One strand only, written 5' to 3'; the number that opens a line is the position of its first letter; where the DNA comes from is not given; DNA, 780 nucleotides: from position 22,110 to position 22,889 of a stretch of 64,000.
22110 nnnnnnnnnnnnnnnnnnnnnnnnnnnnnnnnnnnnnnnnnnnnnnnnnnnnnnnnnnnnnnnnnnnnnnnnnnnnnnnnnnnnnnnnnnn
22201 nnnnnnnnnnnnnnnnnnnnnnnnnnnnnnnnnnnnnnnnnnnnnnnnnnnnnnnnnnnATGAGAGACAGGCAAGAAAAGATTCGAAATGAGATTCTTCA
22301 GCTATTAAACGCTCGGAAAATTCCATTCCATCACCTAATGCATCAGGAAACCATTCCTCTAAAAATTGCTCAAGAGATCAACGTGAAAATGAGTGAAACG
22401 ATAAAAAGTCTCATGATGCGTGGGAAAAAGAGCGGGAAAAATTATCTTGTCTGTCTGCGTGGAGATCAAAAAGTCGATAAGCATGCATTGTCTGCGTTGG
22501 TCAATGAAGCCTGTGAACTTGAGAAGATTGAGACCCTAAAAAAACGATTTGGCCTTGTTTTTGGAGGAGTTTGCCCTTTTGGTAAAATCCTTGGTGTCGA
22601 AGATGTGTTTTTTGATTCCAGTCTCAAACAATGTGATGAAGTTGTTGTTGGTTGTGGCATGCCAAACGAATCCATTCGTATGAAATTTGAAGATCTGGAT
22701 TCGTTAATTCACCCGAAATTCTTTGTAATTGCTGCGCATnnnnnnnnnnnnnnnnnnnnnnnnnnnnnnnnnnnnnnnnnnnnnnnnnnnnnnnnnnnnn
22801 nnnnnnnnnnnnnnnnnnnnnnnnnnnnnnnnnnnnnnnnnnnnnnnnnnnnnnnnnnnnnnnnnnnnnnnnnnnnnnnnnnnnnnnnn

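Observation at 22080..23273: Intact YbaK-like aminoacyl-tRNA-binding domain fused to a GNAT acetyltransferase inside the islet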

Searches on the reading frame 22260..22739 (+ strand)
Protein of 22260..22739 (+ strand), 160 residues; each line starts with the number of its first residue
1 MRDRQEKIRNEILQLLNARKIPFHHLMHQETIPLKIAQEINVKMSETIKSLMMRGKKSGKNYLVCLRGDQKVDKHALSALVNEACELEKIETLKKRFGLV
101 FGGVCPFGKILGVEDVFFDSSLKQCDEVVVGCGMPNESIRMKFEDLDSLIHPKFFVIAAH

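Call 41: find_homologous_proteins(query=A2, max_evalue=0.00001)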
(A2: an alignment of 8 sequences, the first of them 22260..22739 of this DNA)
Query A2 (8 sequences) (160 aa, profile of the alignment): 52 proteins with E <= 0.00001 among 3790 candidates.
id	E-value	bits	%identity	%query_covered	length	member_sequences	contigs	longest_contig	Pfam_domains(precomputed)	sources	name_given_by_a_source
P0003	2.3e-68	247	69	96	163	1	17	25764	PF04073.21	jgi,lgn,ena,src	-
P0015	5.7e-65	236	38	96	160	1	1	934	PF04073.21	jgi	jgi:nondiscriminating aspartyl-tRNA synthetase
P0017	1.3e-62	228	39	93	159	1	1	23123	PF04073.21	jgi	jgi:prolyl-tRNA editing enzyme YbaK/EbsC (Cys-tRNA(Pro) deacylase)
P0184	8.3e-61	222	66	96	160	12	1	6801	PF04073.21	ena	-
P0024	1.6e-60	221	35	88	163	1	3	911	PF04073.21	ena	-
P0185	6.6e-59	216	64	96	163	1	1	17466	PF04073.21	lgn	-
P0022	5.6e-58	213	35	84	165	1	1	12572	PF04073.21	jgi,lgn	-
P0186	2.0e-56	208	37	93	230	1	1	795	PF04073.21,PF00152.26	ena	-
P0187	2.7e-56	207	39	93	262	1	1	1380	PF04073.21,PF00152.26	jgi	jgi:nondiscriminating aspartyl-tRNA synthetase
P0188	7.3e-56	206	37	96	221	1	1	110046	PF04073.21,PF00152.26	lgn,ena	-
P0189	6.3e-55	203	38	93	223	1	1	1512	PF04073.21,PF00152.26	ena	-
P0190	8.1e-55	203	36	96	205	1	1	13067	PF04073.21,PF00152.26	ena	-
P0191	2.2e-54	201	39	93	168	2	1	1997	PF04073.21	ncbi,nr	ncbi:MAG TPA: YbaK/EbsC family protein, partial [Chlamydiales bacterium]|nr:YbaK/EbsC family protein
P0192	2.7e-54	201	53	93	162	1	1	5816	PF04073.21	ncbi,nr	ncbi:MAG: YbaK/EbsC family protein [Verrucomicrobia bacterium]|nr:YbaK/EbsC family protein [Verrucom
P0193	1.1e-52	196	38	93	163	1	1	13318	PF04073.21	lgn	-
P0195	2.3e-52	195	48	93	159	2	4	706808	PF04073.21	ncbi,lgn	-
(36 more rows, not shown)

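Call 51: search_solved_structures(query=A2, max_evalue=0.001, show_alignments=5)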
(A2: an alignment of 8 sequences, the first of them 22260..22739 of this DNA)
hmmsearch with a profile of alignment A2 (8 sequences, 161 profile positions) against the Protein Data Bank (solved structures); distinct sequences matched with E-value up to 0.001: 10.
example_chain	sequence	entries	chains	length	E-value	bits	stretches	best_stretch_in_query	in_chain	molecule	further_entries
3op6_A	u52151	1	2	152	1.9e-17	66.5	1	11-157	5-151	Uncharacterized protein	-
2cx5_A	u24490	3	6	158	3.9e-15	59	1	31-157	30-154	A PUTATIVE TRANS-EDITING ENZYME | Putative uncharacterized protein TTHA1699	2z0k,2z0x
1dbu_A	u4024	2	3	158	4.5e-12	49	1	14-158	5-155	cysteinyl-tRNA(Pro) deacylase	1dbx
3rij_A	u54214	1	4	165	1.2e-11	47.7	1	31-157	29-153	SC_2cx5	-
1wdv_A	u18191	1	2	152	1.4e-11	47.5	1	11-159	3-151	hypothetical protein APE2540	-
3ri0_A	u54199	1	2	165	2.6e-11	46.6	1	31-157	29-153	BB_2cx5_001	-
2dxa_A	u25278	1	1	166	8.4e-10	41.7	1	14-160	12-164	Protein ybaK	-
1vki_A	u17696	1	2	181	2e-07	33.9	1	3-151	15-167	HYPOTHETICAL PROTEIN ATU3699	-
1vjf_A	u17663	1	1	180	4e-06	29.7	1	6-116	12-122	DNA-binding protein, putative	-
5vxb_A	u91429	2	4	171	6.6e-06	29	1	8-116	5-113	ProXp-ala | DNA-binding protein, putative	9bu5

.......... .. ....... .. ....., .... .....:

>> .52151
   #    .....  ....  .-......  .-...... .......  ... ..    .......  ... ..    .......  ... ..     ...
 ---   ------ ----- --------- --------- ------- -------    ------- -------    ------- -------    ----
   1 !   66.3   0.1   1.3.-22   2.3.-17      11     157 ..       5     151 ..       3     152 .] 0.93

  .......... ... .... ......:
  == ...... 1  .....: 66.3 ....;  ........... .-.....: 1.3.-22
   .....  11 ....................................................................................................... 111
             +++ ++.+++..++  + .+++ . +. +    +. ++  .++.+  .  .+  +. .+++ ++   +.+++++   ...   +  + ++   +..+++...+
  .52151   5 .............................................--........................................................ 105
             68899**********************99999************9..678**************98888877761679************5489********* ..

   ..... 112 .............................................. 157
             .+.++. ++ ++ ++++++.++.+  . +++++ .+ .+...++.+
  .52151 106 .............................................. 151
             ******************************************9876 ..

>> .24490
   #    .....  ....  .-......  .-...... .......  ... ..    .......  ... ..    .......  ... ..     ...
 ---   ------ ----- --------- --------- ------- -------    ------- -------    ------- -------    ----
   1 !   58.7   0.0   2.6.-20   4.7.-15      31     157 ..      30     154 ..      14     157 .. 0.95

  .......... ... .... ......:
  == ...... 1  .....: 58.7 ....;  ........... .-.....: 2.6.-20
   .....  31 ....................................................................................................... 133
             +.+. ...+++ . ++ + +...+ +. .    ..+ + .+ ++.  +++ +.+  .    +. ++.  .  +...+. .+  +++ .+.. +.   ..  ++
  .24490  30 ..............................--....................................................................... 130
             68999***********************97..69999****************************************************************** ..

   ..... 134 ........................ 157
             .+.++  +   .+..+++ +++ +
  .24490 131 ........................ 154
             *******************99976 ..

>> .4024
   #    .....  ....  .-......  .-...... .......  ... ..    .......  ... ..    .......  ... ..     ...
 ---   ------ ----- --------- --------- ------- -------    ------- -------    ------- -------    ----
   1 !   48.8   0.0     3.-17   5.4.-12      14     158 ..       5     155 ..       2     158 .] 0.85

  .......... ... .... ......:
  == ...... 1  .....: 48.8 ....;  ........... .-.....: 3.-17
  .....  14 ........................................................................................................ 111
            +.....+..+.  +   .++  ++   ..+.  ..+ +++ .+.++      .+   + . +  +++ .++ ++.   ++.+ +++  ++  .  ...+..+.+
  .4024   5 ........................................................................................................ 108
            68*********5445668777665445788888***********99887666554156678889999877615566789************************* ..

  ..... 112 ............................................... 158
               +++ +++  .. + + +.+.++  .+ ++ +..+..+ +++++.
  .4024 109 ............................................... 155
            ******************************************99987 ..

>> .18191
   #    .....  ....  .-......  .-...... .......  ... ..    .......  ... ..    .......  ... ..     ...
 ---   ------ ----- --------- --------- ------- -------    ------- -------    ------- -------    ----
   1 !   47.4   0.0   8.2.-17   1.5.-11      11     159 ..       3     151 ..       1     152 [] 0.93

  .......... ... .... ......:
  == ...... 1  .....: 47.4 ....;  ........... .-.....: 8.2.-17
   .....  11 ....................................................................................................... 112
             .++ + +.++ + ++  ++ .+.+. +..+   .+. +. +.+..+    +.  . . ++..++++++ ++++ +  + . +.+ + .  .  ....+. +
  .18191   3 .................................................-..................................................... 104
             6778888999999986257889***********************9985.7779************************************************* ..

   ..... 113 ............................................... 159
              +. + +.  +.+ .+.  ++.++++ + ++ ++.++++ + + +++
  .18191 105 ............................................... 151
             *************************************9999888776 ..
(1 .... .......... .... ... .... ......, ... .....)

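Call 64: find_related_loci(query=A5, collection=metagenome_contigs, flank=5000)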
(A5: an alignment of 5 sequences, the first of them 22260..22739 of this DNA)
Query A5 (160 aa) in metagenome_contigs; peptide patterns used: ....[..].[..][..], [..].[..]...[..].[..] (x = any residue, [..] = any of these).
318 stretches matched a pattern; 6 encode a relative of the query (tblastn E <= 1e-3); 6 distinct loci.
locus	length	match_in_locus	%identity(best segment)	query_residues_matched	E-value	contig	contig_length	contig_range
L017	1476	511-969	69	6-158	1e-76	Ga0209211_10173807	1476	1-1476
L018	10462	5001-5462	68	6-159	1e-70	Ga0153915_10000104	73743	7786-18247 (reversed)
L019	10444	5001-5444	53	6-154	6e-49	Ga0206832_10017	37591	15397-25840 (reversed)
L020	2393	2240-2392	75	6-56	7e-22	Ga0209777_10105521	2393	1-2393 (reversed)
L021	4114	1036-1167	52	115-153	4e-10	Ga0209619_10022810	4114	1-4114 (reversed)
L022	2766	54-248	42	84-152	3e-6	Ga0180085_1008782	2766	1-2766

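Call 69: search_protein_families(library=pfam, proteins=[L018:2129-2770:+, L018:2823-3644:+, L018:3694-4194:+, L018:4363-4992:+, L018:5531-6136:+, L018:6144-6929:+, L019:2926-3990:+, L019:4359-4961:+, L019:5549-6016:-, L019:6167-7117:+], max_evalue=0.001)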
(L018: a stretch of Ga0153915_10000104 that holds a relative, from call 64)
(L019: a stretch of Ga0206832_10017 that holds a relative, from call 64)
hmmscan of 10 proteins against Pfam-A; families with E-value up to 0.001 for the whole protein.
L018:2129-2770:+ (213 aa): 3 families
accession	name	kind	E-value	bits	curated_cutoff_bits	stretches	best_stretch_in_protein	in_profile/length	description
PF00583.31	Acetyltransf_1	-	2.5e-14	54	20.7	1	93-193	13-116/116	Acetyltransferase (GNAT) family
PF13508.13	Acetyltransf_7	-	7.8e-10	39.4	27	1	114-195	3-84/84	Acetyltransferase (GNAT) domain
PF13673.13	Acetyltransf_10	-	1.4e-07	32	23.6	1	91-201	8-115/128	Acetyltransferase (GNAT) domain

L018:2823-3644:+ (273 aa): 2 families
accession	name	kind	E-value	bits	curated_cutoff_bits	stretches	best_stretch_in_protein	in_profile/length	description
PF18765.7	Polbeta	-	8.5e-07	29.5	26.9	1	4-45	1-42/93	Polymerase beta, Nucleotidyltransferase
PF01909.29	NTP_transf_2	-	5.6e-06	27.1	21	1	14-59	12-58/93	Nucleotidyltransferase domain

L018:3694-4194:+ (166 aa): 1 family
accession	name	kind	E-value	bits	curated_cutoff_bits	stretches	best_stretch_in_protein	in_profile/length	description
PF01177.27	Asp_Glu_race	-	2.3e-18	67.2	31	1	6-148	2-140/211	Asp/Glu/Hydantoin racemase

L018:4363-4992:+ (209 aa): 2 families
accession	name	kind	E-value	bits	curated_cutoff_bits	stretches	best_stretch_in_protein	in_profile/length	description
PF00702.32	Hydrolase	-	1.1e-09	39.4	26.4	1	10-178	1-181/191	haloacid dehalogenase-like hydrolase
PF13419.12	HAD_2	-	6.7e-08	33.3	23.8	1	13-180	1-164/178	Haloacid dehalogenase-like hydrolase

L018:5531-6136:+ (201 aa): 0 families

L018:6144-6929:+ (261 aa): 0 families

L019:2926-3990:+ (354 aa): 3 families
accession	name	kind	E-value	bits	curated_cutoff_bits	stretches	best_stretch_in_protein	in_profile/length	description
PF13793.12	Pribosyltran_N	-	2.2e-48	163.4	25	1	40-159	2-117/117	N-terminal domain of ribose phosphate pyrophosphokinase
PF14572.12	Pribosyl_synth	-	9.6e-29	101.1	27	1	247-354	74-183/184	Phosphoribosyl synthetase-associated domain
PF00156.33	Pribosyltran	-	2.7e-15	56.5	26.3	1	194-293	22-124/158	Phosphoribosyl transferase domain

L019:4359-4961:+ (200 aa): 1 family
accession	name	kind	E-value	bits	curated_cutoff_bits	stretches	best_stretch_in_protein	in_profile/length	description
PF01810.24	LysE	-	4.6e-28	98.5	25.6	1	13-195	2-190/193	LysE type translocator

L019:5549-6016:- (155 aa): 1 family
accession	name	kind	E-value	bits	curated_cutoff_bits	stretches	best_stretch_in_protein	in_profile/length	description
PF01042.26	Ribonuc_L-PSP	-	1.9e-39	134.8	27.3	1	36-153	2-120/121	Endoribonuclease L-PSP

L019:6167-7117:+ (316 aa): 2 families
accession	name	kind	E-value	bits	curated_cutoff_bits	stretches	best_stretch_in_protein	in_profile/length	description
PF03466.25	LysR_substrate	-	1.9e-24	86.6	28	1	88-289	2-206/209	LysR substrate binding domain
PF00126.33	HTH_1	-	3.8e-16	59.2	26.6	1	7-62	4-59/60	Bacterial regulatory helix-turn-helix protein, lysR family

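Call 85: find_encoding_contigs(protein=P0185, flank=5000, max_places=2)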
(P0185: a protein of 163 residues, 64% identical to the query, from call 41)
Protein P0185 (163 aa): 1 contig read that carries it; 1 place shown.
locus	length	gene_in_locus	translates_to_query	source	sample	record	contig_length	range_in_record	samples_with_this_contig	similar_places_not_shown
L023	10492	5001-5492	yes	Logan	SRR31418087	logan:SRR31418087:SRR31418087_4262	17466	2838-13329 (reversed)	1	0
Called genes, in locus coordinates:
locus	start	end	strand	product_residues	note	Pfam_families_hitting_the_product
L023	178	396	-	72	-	-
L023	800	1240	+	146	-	PF00583:Acetyltransf_1, PF13673:Acetyltransf_10 (weak), PF13508:Acetyltransf_7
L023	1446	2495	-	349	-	-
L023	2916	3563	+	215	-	PF00484:Pro_CA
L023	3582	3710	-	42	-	-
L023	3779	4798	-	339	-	-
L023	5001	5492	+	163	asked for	PF04073:tRNA_edit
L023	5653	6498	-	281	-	PF05175:MTS, PF13489:Methyltransf_23, PF01209:Ubie_methyltran, PF05219:DREV, PF13847:Methyltransf_31, PF08241:Methyltransf_11, PF08242:Methyltransf_12, PF13649:Methyltransf_25, +3 more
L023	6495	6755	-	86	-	-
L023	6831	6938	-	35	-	-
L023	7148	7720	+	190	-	-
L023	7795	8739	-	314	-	-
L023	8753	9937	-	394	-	PF01520:Amidase_3 (weak)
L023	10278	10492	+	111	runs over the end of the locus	-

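Call 86: find_encoding_contigs(protein=P0195, flank=5000, max_places=2)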
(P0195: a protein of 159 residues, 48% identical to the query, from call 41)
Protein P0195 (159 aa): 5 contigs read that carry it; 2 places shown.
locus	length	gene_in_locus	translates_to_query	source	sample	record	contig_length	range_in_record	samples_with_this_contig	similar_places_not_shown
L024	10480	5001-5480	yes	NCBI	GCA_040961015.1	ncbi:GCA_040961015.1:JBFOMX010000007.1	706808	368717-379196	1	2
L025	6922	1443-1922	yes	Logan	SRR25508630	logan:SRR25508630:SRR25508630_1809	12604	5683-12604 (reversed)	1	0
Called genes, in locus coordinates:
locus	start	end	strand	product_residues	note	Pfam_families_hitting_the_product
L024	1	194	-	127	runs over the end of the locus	PF12678:zf-rbx1, PF12861:zf-ANAPC11 (weak), PF13639:zf-RING_2, PF00097:zf-C3HC4 (weak), PF13923:zf-C3HC4_2, PF17123:zf-RING_11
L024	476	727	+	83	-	-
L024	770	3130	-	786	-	PF01326:PPDK_N, PF00391:PEP-utilizers, PF02896:PEP-utilizers_C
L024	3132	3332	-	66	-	PF00313:CSD, PF08206:OB_RNB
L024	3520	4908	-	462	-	PF04916:Phospholip_B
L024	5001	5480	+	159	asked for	PF04073:tRNA_edit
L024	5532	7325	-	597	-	PF03372:Exo_endo_phos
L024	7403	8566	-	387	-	-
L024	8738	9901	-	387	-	PF01637:ATPase_2 (faint), PF13173:AAA_14, PF13635:DUF4143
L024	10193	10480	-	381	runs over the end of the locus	-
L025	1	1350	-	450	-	?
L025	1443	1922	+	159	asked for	PF04073:tRNA_edit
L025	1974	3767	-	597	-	PF03372:Exo_endo_phos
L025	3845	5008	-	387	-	-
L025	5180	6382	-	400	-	PF01637:ATPase_2 (faint), PF13173:AAA_14, PF13635:DUF4143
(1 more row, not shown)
